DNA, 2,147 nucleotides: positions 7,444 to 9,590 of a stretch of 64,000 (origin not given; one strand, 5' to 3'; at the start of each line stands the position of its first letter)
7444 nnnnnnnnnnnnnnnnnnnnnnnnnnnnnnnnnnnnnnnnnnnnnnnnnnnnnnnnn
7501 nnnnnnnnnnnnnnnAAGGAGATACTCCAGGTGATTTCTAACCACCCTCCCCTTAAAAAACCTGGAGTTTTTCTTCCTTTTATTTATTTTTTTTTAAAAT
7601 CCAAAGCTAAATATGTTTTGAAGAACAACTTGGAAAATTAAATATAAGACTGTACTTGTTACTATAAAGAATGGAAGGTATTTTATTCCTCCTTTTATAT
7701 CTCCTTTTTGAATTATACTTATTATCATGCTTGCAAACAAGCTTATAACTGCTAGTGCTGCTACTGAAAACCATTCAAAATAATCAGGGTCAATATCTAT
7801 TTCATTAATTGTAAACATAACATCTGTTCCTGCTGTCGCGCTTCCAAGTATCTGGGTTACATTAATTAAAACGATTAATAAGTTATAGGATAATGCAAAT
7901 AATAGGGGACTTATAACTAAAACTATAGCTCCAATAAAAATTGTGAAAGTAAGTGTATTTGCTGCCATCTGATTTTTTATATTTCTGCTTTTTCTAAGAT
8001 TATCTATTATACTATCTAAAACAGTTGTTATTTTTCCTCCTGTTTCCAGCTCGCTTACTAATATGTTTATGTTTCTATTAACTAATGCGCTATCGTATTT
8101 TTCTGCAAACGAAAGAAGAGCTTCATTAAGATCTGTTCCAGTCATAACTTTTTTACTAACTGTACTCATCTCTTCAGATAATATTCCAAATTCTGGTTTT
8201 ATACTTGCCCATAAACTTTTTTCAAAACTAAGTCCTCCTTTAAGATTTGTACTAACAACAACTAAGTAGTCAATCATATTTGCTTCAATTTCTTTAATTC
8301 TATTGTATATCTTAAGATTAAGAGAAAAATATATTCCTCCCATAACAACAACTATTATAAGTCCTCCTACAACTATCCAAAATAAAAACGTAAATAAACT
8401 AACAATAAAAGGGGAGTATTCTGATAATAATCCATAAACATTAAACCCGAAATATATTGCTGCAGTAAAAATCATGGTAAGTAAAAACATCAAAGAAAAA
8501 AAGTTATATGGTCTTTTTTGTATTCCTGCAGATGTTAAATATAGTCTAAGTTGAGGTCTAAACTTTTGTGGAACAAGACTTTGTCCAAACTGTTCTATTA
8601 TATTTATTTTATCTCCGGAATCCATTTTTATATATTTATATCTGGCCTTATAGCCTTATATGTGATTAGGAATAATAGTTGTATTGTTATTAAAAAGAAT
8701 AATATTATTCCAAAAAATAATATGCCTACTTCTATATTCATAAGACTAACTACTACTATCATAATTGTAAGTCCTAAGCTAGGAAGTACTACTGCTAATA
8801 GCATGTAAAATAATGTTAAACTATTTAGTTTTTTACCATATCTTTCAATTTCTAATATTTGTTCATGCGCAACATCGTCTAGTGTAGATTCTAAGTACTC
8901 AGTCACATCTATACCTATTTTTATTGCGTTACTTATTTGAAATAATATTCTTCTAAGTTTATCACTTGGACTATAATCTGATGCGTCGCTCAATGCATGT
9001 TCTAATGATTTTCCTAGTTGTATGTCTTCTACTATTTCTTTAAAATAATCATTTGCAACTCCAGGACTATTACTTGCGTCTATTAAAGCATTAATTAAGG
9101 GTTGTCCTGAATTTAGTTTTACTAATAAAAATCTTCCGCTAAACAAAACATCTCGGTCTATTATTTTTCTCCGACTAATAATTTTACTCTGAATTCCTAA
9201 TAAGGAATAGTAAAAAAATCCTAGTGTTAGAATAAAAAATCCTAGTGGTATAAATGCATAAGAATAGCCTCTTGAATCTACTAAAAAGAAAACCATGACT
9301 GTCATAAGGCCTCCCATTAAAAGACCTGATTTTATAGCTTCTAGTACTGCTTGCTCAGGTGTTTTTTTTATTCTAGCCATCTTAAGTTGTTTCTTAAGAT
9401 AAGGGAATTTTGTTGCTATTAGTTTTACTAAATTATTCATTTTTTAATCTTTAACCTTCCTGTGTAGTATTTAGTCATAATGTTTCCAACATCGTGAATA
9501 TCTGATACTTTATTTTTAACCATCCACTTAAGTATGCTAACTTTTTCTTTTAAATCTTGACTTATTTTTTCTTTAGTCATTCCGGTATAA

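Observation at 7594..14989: Tad-like type IV pilus locus with split platform, two pilin-like proteins and lineage-specific accessory genes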

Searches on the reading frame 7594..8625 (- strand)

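Call 3: search_protein_families(library=pfam, proteins=[window:7594-8625:-], max_evalue=1)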
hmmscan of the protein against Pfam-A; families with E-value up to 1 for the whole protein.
window:7594-8625:- (343 aa): 3 families
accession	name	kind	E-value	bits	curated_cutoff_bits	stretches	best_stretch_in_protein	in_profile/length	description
PF00482.28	T2SSF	-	7.6e-11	42.5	25.2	1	123-244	4-122/125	Type II secretion system (T2SS), protein F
PF22819.2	TcaA_5th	-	0.13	13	23.6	1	164-226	3-64/115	TcaA protein NTF2-like domain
PF19386.4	DUF5961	-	0.23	12.1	25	1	151-198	8-56/72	Family of unknown function (DUF5961)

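Call 4: search_protein_families(library=ncbifam, proteins=[window:7594-8625:-], max_evalue=1)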
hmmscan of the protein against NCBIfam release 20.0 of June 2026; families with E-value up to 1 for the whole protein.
window:7594-8625:- (343 aa): 7 families
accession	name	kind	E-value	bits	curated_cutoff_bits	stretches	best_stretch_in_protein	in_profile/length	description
NF004705.1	PRK06041.1-3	equivalog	4.6e-11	42.3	400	1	47-340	189-463/465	archaellar assembly protein ArlJ/FlaJ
TIGR02120.1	GspF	equivalog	0.00051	19.4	424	1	126-243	74-186/401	type II secretion system inner membrane protein GspF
NF004703.2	PRK06041.1-1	equivalog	0.033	12.5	570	1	130-341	298-523/525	archaellar assembly protein ArlJ/FlaJ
NF007444.0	PRK09997.1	equivalog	0.035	13.6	465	1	174-217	90-133/258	hydroxypyruvate isomerase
NF047826.1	T3SSXpsF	equivalog_domain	0.036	12.8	650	1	151-247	103-191/405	type II secretion system protein XpsF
NF004378.0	PRK05740.2-4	equivalog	0.13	12.4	171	1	76-126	10-60/122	preprotein translocase subunit SecE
NF038219.1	IcmV_IVB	equivalog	0.19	11.8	100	1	26-83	59-115/149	type IVB secretion system protein IcmV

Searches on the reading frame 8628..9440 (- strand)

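Call 3: search_protein_families(library=pfam, proteins=[window:8628-9440:-], max_evalue=1)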
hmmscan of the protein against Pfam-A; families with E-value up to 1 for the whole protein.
window:8628-9440:- (270 aa): 3 families
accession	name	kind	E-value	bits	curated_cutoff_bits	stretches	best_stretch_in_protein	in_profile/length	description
PF00482.28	T2SSF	-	5.1e-12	46.3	25.2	1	105-224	5-122/125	Type II secretion system (T2SS), protein F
PF20990.2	DUF2207_C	-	0.037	14.2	33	1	158-251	103-185/247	Predicted membrane protein (DUF2207) C-terminal domain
PF14023.12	Bestrophin-like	-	0.61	10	32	0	39-78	173-212/232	Bestrophin-like domain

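Call 4: search_protein_families(library=ncbifam, proteins=[window:8628-9440:-], max_evalue=1)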
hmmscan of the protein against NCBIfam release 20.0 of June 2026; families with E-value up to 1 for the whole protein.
window:8628-9440:- (270 aa): 2 families
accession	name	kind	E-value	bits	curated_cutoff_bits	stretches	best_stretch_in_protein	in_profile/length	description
NF004705.1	PRK06041.1-3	equivalog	1.3e-07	31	400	1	94-267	3-176/465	archaellar assembly protein ArlJ/FlaJ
NF046075.1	UpsF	equivalog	1.5e-05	24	400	1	58-253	50-249/484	membrane pilin protein UpsF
